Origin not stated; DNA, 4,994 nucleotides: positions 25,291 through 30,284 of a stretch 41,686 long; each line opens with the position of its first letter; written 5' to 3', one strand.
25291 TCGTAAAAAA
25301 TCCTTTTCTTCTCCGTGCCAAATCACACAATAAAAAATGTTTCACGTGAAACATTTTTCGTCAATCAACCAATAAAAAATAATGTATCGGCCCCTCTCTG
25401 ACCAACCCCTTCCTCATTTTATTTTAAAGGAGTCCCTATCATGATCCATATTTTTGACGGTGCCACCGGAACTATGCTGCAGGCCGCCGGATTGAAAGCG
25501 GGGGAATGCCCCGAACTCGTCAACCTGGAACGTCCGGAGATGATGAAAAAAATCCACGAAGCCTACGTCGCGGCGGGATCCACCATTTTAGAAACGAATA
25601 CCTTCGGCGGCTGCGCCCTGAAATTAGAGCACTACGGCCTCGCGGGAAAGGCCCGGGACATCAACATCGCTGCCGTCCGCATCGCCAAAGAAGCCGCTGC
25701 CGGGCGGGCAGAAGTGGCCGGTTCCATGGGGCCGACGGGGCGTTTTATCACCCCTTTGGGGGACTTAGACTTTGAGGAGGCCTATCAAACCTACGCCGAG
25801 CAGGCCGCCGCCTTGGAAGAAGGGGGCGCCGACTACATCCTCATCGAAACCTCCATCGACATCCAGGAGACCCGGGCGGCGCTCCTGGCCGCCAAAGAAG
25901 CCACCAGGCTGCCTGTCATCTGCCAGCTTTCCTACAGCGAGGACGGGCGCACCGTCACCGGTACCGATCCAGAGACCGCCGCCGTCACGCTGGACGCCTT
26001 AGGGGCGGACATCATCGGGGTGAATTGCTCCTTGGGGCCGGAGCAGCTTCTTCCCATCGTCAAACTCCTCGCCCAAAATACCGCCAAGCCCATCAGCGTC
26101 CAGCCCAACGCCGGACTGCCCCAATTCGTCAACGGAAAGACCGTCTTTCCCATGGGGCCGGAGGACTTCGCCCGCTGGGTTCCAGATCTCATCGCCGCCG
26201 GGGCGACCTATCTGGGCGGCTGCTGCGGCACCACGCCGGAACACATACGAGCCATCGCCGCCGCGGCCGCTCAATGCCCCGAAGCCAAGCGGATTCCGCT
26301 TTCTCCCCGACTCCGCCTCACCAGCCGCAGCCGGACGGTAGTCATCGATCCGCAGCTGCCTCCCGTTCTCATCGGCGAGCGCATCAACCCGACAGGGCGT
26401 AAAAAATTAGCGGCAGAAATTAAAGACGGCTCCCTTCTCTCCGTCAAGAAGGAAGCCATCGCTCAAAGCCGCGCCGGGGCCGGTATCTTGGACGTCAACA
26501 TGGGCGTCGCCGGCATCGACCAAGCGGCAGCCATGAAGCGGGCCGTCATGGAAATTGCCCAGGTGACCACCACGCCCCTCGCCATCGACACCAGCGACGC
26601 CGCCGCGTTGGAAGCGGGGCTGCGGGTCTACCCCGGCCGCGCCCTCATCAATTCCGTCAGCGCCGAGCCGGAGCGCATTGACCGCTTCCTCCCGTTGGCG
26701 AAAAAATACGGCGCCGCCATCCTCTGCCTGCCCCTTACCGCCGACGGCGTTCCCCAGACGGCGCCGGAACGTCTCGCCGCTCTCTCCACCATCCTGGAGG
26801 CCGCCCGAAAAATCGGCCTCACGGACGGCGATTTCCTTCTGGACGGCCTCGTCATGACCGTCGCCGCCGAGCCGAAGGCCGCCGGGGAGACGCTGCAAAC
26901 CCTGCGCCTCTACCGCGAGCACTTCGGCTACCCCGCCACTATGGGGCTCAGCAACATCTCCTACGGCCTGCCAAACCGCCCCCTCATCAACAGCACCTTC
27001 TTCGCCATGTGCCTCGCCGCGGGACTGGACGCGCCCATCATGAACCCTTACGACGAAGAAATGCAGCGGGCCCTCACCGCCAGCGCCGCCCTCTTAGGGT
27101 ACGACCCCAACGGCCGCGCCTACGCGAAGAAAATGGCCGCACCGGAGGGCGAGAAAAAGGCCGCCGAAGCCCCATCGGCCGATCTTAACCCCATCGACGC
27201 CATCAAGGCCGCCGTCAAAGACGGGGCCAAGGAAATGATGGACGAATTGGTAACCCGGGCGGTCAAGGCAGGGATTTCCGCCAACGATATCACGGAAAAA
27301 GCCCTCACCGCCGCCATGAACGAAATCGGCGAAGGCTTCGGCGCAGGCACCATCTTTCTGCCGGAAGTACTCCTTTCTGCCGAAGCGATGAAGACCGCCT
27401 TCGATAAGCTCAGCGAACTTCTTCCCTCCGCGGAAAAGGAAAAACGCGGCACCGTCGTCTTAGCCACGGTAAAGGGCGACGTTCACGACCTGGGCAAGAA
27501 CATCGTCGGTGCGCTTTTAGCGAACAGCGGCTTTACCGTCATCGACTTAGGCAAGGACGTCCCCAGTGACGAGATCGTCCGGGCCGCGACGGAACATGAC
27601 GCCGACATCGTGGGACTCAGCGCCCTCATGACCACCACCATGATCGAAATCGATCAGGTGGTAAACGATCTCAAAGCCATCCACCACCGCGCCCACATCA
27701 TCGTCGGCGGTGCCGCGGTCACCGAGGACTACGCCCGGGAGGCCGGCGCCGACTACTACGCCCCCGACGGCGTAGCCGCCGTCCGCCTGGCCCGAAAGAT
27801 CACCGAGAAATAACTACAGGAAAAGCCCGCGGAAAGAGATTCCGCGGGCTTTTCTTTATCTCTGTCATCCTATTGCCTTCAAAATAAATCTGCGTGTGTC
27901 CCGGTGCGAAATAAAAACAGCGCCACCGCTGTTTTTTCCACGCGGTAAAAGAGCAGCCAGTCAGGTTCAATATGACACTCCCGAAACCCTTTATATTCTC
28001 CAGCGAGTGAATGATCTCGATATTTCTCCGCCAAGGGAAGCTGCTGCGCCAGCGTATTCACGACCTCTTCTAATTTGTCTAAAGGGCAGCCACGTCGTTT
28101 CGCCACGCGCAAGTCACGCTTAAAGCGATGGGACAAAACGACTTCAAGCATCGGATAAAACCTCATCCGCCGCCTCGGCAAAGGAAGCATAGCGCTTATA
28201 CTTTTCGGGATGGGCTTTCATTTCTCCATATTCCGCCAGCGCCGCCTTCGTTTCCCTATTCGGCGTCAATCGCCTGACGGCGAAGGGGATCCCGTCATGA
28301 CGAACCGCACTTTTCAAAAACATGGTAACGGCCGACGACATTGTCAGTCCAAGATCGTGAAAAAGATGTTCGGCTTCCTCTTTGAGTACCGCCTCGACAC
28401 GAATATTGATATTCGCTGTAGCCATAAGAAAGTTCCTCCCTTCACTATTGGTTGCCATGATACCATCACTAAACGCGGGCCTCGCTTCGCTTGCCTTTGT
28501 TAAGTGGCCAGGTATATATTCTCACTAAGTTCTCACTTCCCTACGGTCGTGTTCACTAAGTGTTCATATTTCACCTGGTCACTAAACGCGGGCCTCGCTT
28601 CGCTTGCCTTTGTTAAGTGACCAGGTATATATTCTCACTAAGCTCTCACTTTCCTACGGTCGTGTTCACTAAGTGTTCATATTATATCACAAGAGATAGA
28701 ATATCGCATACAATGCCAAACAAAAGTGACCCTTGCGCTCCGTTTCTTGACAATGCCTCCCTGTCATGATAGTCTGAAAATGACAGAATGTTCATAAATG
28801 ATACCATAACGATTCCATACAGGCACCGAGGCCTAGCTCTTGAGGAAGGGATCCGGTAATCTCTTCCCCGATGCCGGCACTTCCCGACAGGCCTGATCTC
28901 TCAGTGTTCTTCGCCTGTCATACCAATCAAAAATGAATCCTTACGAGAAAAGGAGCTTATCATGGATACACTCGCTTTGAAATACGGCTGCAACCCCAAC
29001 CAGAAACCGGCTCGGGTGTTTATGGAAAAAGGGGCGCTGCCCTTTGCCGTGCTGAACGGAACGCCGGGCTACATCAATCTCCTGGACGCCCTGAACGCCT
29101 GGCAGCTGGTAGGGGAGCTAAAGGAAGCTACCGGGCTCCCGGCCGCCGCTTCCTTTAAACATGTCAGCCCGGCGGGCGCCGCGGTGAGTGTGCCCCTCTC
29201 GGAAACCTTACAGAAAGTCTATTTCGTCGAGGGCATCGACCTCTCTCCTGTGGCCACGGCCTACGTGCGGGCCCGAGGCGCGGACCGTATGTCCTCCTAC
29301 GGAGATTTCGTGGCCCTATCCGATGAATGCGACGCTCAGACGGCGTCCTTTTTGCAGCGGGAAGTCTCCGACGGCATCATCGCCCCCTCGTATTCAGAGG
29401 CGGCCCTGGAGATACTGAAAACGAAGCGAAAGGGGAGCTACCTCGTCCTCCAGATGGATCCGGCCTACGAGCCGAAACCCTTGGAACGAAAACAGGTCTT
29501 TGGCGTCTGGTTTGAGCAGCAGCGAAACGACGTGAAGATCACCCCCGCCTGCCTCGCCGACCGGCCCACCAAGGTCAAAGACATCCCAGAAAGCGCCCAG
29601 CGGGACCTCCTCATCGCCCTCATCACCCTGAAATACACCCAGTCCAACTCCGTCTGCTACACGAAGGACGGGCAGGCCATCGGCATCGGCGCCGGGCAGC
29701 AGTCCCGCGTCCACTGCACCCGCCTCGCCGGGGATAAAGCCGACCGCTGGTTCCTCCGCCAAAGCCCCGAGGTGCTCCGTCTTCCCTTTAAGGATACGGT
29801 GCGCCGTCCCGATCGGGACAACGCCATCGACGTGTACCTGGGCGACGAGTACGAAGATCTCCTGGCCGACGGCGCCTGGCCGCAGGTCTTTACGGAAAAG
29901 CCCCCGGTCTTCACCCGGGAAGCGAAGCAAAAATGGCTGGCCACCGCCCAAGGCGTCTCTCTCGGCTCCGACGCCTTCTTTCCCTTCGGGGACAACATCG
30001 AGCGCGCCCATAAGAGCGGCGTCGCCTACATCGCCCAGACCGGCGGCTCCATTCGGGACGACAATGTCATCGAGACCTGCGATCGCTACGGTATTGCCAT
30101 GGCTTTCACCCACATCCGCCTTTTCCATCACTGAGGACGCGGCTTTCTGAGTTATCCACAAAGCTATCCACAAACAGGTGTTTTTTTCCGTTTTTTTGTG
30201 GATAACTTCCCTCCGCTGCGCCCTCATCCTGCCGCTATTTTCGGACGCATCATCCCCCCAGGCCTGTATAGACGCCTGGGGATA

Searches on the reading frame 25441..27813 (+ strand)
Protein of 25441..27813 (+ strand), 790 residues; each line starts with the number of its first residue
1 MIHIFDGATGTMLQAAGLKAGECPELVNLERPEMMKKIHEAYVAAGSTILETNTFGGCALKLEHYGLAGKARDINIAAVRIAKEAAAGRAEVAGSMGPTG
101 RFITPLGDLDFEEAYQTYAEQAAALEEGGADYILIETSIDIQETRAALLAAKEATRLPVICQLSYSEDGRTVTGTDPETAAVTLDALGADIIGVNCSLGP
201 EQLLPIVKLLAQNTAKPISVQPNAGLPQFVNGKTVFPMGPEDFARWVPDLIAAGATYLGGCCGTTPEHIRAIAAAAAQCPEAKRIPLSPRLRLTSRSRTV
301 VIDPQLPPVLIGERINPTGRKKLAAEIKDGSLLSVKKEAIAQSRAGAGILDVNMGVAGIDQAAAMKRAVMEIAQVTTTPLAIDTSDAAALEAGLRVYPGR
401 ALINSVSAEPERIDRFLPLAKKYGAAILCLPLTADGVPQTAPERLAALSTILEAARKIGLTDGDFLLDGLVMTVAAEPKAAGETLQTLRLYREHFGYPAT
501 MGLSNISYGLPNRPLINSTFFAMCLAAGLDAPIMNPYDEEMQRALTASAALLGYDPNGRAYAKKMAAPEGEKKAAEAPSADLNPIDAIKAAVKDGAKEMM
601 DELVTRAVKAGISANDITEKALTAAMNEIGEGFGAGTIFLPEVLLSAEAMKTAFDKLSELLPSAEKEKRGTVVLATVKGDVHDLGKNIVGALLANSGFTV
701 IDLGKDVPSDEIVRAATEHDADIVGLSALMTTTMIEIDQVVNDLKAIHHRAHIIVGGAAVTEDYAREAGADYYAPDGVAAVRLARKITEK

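Call 6: search_protein_families(library=pfam, proteins=[window:25441-27813:+])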
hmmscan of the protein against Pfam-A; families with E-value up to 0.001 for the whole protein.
window:25441-27813:+ (790 aa): 4 families
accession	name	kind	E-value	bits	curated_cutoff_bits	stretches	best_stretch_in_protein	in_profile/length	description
PF02574.22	S-methyl_trans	-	8.7e-77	259.2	22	1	4-275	2-282/283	Homocysteine S-methyltransferase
PF02310.24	B12-binding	-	4.2e-28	98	32.1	1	671-779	2-118/121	B12 binding domain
PF00809.28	Pterin_bind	-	8e-23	81.8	25.5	1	312-533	1-242/244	Pterin binding enzyme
PF02607.22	B12-binding_2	-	2.8e-19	69.5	23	1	586-657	3-73/74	B12 binding domain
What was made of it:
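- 25441..27813 (+): metH-like B12-dependent methionine synthase (790 aa), the outer boundary of the array. call 6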

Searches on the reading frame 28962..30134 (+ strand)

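Call 6: search_protein_families(library=pfam, proteins=[window:28962-30134:+])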
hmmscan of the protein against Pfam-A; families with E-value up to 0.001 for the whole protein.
window:28962-30134:+ (390 aa): 1 family
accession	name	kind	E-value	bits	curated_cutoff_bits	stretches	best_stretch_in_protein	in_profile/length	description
PF01808.24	AICARFT_IMPCHas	-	2.2e-58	198.6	25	1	5-259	78-311/311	AICARFT/IMPCHase bienzyme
